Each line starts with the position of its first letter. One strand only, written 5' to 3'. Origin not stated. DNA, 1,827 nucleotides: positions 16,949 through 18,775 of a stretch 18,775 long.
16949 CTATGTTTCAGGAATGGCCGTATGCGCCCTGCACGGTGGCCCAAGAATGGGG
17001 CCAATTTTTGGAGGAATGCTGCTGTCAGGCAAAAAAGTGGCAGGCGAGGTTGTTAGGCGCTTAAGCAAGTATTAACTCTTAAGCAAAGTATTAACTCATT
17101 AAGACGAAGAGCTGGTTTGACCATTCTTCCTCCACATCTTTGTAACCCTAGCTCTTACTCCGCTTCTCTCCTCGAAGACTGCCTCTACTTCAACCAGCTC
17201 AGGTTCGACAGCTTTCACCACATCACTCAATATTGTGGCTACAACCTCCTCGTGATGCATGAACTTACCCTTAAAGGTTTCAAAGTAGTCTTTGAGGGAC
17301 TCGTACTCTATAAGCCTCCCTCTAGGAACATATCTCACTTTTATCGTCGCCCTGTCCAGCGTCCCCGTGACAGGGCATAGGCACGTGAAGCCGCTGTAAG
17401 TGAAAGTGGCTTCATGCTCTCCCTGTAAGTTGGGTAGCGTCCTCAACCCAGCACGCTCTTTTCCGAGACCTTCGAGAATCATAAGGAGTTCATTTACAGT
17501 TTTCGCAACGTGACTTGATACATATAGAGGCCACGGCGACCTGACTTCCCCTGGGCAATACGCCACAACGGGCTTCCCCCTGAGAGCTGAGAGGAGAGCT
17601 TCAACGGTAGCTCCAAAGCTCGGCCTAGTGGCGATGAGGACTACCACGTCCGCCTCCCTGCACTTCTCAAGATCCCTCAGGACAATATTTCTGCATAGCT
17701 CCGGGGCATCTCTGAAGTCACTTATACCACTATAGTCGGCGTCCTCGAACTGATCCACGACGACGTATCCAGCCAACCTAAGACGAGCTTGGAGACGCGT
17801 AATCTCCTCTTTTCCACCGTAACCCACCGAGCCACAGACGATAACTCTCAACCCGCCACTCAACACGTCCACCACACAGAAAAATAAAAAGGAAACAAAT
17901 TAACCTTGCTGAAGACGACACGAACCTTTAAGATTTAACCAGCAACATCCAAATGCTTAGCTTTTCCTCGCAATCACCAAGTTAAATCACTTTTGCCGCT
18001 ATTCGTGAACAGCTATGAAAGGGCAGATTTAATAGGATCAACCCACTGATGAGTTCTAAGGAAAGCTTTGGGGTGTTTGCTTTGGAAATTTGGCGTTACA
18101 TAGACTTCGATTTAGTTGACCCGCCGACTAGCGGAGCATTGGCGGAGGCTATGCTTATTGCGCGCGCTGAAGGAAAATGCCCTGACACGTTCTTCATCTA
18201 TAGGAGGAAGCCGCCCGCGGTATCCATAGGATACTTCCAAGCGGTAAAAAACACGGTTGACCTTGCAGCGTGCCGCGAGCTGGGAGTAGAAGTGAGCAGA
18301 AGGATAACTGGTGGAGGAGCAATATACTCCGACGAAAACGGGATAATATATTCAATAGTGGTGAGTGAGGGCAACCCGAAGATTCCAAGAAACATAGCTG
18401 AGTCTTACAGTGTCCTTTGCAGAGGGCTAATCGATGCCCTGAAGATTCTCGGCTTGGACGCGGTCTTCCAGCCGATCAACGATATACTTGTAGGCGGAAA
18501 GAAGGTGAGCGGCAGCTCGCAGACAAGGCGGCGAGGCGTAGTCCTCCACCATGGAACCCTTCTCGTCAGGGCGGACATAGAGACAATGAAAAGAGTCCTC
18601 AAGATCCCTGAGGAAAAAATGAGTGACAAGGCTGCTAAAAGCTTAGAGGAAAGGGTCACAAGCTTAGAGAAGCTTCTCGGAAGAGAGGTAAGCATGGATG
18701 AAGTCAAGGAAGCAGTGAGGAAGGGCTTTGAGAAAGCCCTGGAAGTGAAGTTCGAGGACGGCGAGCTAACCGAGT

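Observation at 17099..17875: N-glycosidase (DNPH1/MilB-like) fused to a QueF/QueF-L domain: candidate 7-deazaguanine nucleotide salvage or modification enzyme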

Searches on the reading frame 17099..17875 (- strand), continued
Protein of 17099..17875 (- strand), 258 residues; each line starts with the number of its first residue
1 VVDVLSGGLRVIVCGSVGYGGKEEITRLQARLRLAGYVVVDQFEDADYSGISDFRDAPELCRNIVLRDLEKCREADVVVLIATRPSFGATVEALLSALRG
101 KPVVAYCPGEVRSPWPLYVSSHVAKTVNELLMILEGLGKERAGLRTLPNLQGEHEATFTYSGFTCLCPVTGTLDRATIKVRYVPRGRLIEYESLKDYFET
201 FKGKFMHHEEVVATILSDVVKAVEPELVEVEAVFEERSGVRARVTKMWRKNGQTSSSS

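Call 32: search_protein_families(library=ncbifam, proteins=[L035:6001-6411:+, L040:5974-6384:+, L021:6746-7258:+, L021:7255-7800:+], max_evalue=0.1)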
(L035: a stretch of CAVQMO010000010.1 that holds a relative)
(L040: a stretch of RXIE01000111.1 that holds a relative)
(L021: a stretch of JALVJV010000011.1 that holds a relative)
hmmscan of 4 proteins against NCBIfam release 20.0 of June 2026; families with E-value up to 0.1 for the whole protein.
L035:6001-6411:+ (136 aa): 4 families
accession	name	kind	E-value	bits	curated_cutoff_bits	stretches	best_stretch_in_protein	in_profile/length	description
NF033788.1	HTH_metalloreg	subfamily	0.025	14.4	55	1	28-73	13-56/77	metalloregulator ArsR/SmtB family transcription factor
TIGR03594.1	GTPase_EngA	equivalog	0.027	13.5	306.7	1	49-102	60-116/432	ribosome biogenesis GTPase Der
TIGR02152.1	D_ribokin_bact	equivalog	0.036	13.4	299.65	1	52-130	112-192/298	ribokinase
TIGR00725.1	TIGR00725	hypoth_equivalog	0.054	13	106.9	1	65-104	88-125/159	TIGR00725 family protein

L040:5974-6384:+ (136 aa): 1 family
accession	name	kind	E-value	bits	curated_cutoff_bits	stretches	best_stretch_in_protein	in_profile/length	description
NF038181.1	reg_ATPase_IniR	equivalog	0.049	11.9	750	1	3-72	18-87/827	isoniazid response ATPase/transcriptional regulator IniR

L021:6746-7258:+ (170 aa): 9 families
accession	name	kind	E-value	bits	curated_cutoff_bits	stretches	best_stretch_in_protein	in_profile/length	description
NF007515.0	PRK10119.1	equivalog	9.7e-32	110.3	286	1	3-168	24-213/231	phosphohydrolase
NF045665.1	NTPtran_DVU1551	equivalog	1.2e-08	34.4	315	1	8-100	221-310/359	DVU_1551 family NTP transferase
TIGR00295.1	TIGR00295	hypoth_equivalog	2e-08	34.2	172.35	1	21-151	35-159/164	TIGR00295 family protein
NF009343.0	PRK12703.1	equivalog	6.8e-08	31.7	434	1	8-98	191-290/339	tRNA (cytidine(56)-2'-O)-methyltransferase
TIGR00277.1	HDIG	domain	4.8e-06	26.3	27.6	1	11-61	11-72/84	HDIG domain-containing metalloprotein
NF009345.0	PRK12705.1-2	equivalog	6.7e-05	21.6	904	1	8-102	328-417/509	hypothetical protein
TIGR03319.1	RNase_Y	equivalog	0.00041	19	454.35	1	10-102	335-422/514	ribonuclease Y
TIGR00488.1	TIGR00488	equivalog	0.0014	18.6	70.15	1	7-49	11-53/173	bis(5'-nucleosyl)-tetraphosphatase (symmetrical) YqeK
TIGR01693.1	UTase_glnD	equivalog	0.042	12.1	519.4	1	28-78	466-517/850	[protein-PII] uridylyltransferase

L021:7255-7800:+ (181 aa): 91 families (the best 25 are shown)
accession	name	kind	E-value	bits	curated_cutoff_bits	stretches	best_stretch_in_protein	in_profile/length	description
TIGR00880.1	2_A_01_02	superfamily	4.9e-20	72.1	131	1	42-176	1-135/141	multidrug resistance protein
NF012174.0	tet_MFS_A_B_C_D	equivalog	4.3e-17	62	475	1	17-174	16-173/382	Tet(A)/Tet(B)/Tet(C) family tetracycline efflux MFS transporter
NF012193.0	tet_MFS_A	exception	7e-15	54.9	840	1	17-156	18-158/394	tetracycline efflux MFS transporter Tet(A)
TIGR00899.1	2A0120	subfamily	7.8e-15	54.9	522.3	1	8-176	2-173/375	sugar efflux transporter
NF045486.1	tet_MFS_30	exception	1.4e-14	54.1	730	1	15-156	15-157/392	tetracycline efflux MFS transporter Tet(30)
NF012190.1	tet_MFS_B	exception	8.8e-14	51.3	850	1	6-172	7-173/400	tetracycline efflux MFS transporter Tet(B)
NF012191.0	tet_MFS_C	exception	4.8e-13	48.8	850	1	17-154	19-157/396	tetracycline efflux MFS transporter Tet(C)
TIGR00710.1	efflux_Bcr_CflA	subfamily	5.3e-12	45.8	200.9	1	3-177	3-175/385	Bcr/CflA family efflux MFS transporter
NF012186.0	tet_MFS_D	exception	5.6e-12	45.4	775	1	4-153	5-154/394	tetracycline efflux MFS transporter Tet(D)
NF012207.0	tet_MFS_H_J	exception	8.5e-12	44.8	700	1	1-174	1-174/392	Tet(H)/Tet(J) family tetracycline efflux MFS transporter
NF012195.0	tet_MFS_H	exception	1.3e-11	44.2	840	1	1-174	1-174/392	tetracycline efflux MFS transporter Tet(H)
NF012177.1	tet_MFS_42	exception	1.8e-11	44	850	1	17-154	11-150/411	tetracycline efflux MFS transporter Tet(42)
NF007472.0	PRK10054.1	equivalog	2.5e-11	43.3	582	1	2-152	6-156/395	efflux MFS transporter YdeE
NF012187.0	tet_MFS_E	exception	2.5e-11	43.3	820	1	1-154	1-155/405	tetracycline efflux MFS transporter Tet(E)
NF012194.0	tet_MFS_J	exception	2.5e-11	43.1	870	1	1-158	1-159/398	tetracycline efflux MFS transporter Tet(J)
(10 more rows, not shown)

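Call 45: predict_structure(alignment_id=A2)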
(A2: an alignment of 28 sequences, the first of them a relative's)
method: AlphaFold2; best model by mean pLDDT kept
length: 258 residues; sequences in the alignment: 28
mean_pLDDT: 88.0   pTM: 0.77
mean pLDDT of the five models: 88.0, 87.4, 86.4, 84.8, 83.9
residues with pLDDT >= 90: 170; 70-90: 70; 50-70: 6; < 50: 12
segments of 3 or more residues with pLDDT < 50: 1-5, 253-258
pLDDT, mean of each block of 10 residues (from residue 1): 55 86 92 95 83 88 91 94 90 92 94 91 96 87 81 90 92 94 92 90 93 94 93 83 92 51
secondary structure, 60 per line:
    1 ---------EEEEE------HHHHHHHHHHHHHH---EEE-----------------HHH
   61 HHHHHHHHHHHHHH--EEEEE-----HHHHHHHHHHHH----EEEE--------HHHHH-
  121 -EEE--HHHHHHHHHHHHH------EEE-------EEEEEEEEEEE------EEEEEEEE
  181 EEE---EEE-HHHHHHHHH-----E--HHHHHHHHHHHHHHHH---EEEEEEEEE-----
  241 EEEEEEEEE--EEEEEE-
elements in order: E10-14 H21-34 E38-40 H58-74 E77-81 H87-98 E103-106 H115-119 E122-124 H127-139 E146-148 E156-166 E173-183 E187-189 H191-199 H208-223 E227-235 E241-249 E252-257

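Call 48: fold_search(model_id=the predicted structure, library=pdb)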
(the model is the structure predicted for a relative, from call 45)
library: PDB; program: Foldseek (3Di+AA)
matches with E <= 10: 500; with E <= 0.001: 184
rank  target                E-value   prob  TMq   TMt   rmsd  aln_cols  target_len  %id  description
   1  4f8b_B                3.1e-12  1.00  0.41  0.71   1.7       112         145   31  Crystal Structure of the Covalent Thioimide Intermediate of Unimodular Nitrile Reductase QueF (released 2012-07-11)
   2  5udg_A                1.4e-11  1.00  0.40  0.69   2.4       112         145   30  Mutant E97Q crystal structure of Bacillus subtilis QueF with a disulfide Cys 55-99 (released 2017-03-29)
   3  4fgc_B                1.9e-11  1.00  0.41  0.71   1.9       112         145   30  Crystal Structure of Active Site Mutant C55A of Nitrile Reductase QueF, Bound to Substrate PreQ0 (released 2012-07-11)
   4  4fgc_A                8.3e-11  1.00  0.41  0.74   1.7       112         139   30  Crystal Structure of Active Site Mutant C55A of Nitrile Reductase QueF, Bound to Substrate PreQ0 (released 2012-07-11)
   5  4f8b_A                1.1e-10  1.00  0.41  0.74   1.9       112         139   31  Crystal Structure of the Covalent Thioimide Intermediate of Unimodular Nitrile Reductase QueF (released 2012-07-11)
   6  5jyx_G                5.2e-09  1.00  0.37  0.87   1.2       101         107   27  Crystal structure of the covalent thioimide intermediate of the archaeosine synthase QueF-Like (released 2016-11-09)
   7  5jyx_C                8.4e-09  1.00  0.38  0.92   1.3       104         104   26  Crystal structure of the covalent thioimide intermediate of the archaeosine synthase QueF-Like (released 2016-11-09)
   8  5jyx_O                9.5e-09  1.00  0.38  0.92   1.4       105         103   25  Crystal structure of the covalent thioimide intermediate of the archaeosine synthase QueF-Like (released 2016-11-09)
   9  5jyx_M                1.6e-08  1.00  0.38  0.93   1.3       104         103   26  Crystal structure of the covalent thioimide intermediate of the archaeosine synthase QueF-Like (released 2016-11-09)
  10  5k0p_A                1.7e-08  1.00  0.36  0.86   2.3        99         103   26  Crystal structure of the archaeosine synthase QueF-Like in the apo form (released 2016-11-09)
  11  5jyx_F                1.9e-08  1.00  0.38  0.92   1.3       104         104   26  Crystal structure of the covalent thioimide intermediate of the archaeosine synthase QueF-Like (released 2016-11-09)
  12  5jyx_A                2.2e-08  1.00  0.38  0.90   1.5       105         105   25  Crystal structure of the covalent thioimide intermediate of the archaeosine synthase QueF-Like (released 2016-11-09)
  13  5jyx_B                3.0e-08  1.00  0.38  0.86   1.8       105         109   25  Crystal structure of the covalent thioimide intermediate of the archaeosine synthase QueF-Like (released 2016-11-09)
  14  5k0p_H                3.2e-08  1.00  0.35  0.88   1.5        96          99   27  Crystal structure of the archaeosine synthase QueF-Like in the apo form (released 2016-11-09)
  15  5jyx_K                5.2e-08  1.00  0.38  0.90   1.9       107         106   24  Crystal structure of the covalent thioimide intermediate of the archaeosine synthase QueF-Like (released 2016-11-09)
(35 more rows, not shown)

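Call 49: search_protein_representatives(protein=window:17099-17875:-)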
Query: 258 residues. Proteins with E-value up to 0.001 (for the whole library): 1508; up to 1e-10: 111; up to 1e-30: 2. The best 150 are listed.
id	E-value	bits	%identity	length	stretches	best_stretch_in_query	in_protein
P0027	7.0e-73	261.4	56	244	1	9-245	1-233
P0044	5.0e-45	170.1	53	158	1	94-244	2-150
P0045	3.4e-30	121.5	39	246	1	10-246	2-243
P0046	1.5e-27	112.8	46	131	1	12-137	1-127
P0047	6.9e-26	107.4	45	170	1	7-136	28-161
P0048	1.0e-24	103.6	42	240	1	9-136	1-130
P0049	2.7e-20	89.1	42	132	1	9-137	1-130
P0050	8.6e-19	84.2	33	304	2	152-241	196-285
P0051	3.0e-18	82.4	34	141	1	10-137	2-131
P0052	3.2e-18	82.3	37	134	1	9-123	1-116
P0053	7.0e-18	81.2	37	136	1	10-139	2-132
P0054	6.6e-17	78.0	38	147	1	140-251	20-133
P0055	4.6e-16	75.3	38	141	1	149-252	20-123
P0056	5.2e-16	75.1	34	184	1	21-136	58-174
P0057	9.3e-16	74.3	36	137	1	9-133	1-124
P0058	1.8e-14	70.0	46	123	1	160-248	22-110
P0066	1.1e-13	67.5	34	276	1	10-137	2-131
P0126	3.5e-11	59.3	41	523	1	162-244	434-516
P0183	2.6e-10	56.4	38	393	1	152-241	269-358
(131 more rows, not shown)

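Call 50: search_protein_families(library=pfam, proteins=[P0045, P0048, P0066, P0050, P0047, P0056, P0054, P0058, P0126, P0183], max_evalue=0.01)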
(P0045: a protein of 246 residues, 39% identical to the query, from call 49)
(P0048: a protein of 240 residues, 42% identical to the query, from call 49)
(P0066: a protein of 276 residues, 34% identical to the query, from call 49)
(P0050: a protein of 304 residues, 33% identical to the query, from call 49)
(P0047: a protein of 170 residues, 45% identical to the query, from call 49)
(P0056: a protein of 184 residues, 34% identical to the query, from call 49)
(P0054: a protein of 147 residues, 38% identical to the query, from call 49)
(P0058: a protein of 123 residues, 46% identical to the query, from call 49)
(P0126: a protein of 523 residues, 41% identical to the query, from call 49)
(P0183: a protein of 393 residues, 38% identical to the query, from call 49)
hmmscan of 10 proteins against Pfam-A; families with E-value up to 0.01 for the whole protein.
P0045 (246 aa): 1 family
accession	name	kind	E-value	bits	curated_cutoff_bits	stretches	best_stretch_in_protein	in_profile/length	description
PF14489.11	QueF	-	8.3e-19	68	27.3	1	171-245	2-76/81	QueF-like protein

P0048 (240 aa): 3 families
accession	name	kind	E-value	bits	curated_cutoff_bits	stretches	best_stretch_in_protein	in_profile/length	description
PF05014.21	Nuc_deoxyrib_tr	-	6.2e-08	33.2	28.8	1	17-106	17-102/117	Nucleoside 2-deoxyribosyltransferase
PF15891.11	Nuc_deoxyri_tr2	-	0.00082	20.1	30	1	23-99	25-100/105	Nucleoside 2-deoxyribosyltransferase like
PF18306.6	LDcluster4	-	0.0077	16.3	26.3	0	66-101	91-124/151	SLOG cluster4 family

P0066 (276 aa): 1 family
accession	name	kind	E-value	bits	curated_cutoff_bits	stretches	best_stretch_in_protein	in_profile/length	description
PF09779.14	Ima1_N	-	0.0023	19.2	28.9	0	139-198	3-61/132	Ima1 N-terminal domain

P0050 (304 aa): 2 families
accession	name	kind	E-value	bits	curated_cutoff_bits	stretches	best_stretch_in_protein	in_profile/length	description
PF14489.11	QueF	-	7e-42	142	27.3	2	217-291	1-75/81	QueF-like protein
PF14819.11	QueF_N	-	0.0026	18.5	25.6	0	229-268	64-104/111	Nitrile reductase, 7-cyano-7-deazaguanine-reductase N-term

P0047 (170 aa): 1 family
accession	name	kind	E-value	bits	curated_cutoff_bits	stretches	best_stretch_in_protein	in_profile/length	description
PF05014.21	Nuc_deoxyrib_tr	-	6.7e-06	26.7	28.8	1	52-135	23-100/117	Nucleoside 2-deoxyribosyltransferase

P0056 (184 aa): 3 families
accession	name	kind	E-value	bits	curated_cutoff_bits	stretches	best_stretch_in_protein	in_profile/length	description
PF05014.21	Nuc_deoxyrib_tr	-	7.5e-08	33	28.8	1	90-150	42-102/117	Nucleoside 2-deoxyribosyltransferase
PF18306.6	LDcluster4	-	0.0015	18.6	26.3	1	110-146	91-125/151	SLOG cluster4 family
PF15891.11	Nuc_deoxyri_tr2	-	0.0067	17.2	30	0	72-145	29-102/105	Nucleoside 2-deoxyribosyltransferase like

P0054 (147 aa): 2 families
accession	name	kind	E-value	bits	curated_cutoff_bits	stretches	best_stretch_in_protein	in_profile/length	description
PF14489.11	QueF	-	6.1e-35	119.7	27.3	1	55-133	1-79/81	QueF-like protein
PF14819.11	QueF_N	-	0.00067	20.4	25.6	1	53-105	49-103/111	Nitrile reductase, 7-cyano-7-deazaguanine-reductase N-term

P0058 (123 aa): 2 families
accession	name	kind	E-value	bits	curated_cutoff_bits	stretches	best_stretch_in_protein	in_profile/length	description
PF14489.11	QueF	-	4.2e-33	113.9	27.3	1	35-111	1-77/81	QueF-like protein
PF14819.11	QueF_N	-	0.00012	22.9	25.6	1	33-86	49-104/111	Nitrile reductase, 7-cyano-7-deazaguanine-reductase N-term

P0126 (523 aa): 1 family
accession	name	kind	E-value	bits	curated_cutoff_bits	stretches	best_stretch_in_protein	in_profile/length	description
PF14489.11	QueF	-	1.1e-28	99.7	27.3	1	445-520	1-76/81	QueF-like protein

P0183 (393 aa): 7 families
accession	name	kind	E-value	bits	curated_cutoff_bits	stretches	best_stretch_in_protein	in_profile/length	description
PF06508.19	QueC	-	1.4e-58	198.3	22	1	2-219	1-209/210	Queuosine biosynthesis protein QueC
PF14489.11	QueF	-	3.7e-33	114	27.3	1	290-368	1-79/81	QueF-like protein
PF02540.23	NAD_synthase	-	2.4e-07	30.6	21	1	8-82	26-99/242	NAD synthase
PF14819.11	QueF_N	-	8.4e-05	23.3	25.6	1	300-340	62-103/111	Nitrile reductase, 7-cyano-7-deazaguanine-reductase N-term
PF00733.27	Asn_synthase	-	0.00079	19.6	21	1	8-60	25-76/354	Asparagine synthase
PF19932.4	DUF6395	-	0.0016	18.9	25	1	176-243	21-89/174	Family of unknown function (DUF6395)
PF00764.25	Arginosuc_synth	-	0.0025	18.3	27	1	7-67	6-65/162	Arginosuccinate synthase N-terminal HUP domain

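Call 116: find_encoding_contigs(protein=P0045, flank=6000, max_places=2)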
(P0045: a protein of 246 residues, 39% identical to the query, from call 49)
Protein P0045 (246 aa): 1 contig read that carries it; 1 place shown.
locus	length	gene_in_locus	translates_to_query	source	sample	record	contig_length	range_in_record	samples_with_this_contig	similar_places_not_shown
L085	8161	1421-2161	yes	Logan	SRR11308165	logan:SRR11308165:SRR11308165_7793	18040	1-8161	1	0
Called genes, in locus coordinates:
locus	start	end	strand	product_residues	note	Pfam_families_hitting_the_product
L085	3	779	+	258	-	?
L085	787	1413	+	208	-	PF01351:RNase_HII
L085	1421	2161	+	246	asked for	PF14489:QueF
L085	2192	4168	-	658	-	PF00890:FAD_binding_2, PF01266:DAO, PF12831:FAD_oxidored, PF13450:NAD_binding_8, PF12838:Fer4_7, PF13187:Fer4_9, PF13237:Fer4_10, PF14697:Fer4_21, +8 more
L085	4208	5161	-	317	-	PF01012:ETF, PF00766:ETF_alpha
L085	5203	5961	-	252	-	PF01012:ETF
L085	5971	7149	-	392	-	PF13183:Fer4_8, PF13237:Fer4_10 (faint), PF13187:Fer4_9, PF13534:Fer4_17, PF02754:CCG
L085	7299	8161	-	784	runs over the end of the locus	PF07992:Pyr_redox_2 (weak), PF00890:FAD_binding_2 (weak), PF01266:DAO, PF12831:FAD_oxidored, PF13450:NAD_binding_8, PF12838:Fer4_7 (weak), PF13187:Fer4_9, PF02662:FlpD, +10 more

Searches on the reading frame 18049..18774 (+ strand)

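Call 38: search_protein_families(library=pfam, proteins=[window:18049-18774:+], max_evalue=0.001)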
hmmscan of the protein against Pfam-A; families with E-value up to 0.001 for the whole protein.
window:18049-18774:+ (242 aa): 2 families
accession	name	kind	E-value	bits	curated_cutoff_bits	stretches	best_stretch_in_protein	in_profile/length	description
PF21948.1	LplA-B_cat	-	5.7e-56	190.1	27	1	25-228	2-200/200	Lipoyl protein ligase A/B catalytic domain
PF03099.24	BPL_LplA_LipB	-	2.2e-11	44.2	21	1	67-176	13-133/133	Biotin/lipoate A/B protein ligase family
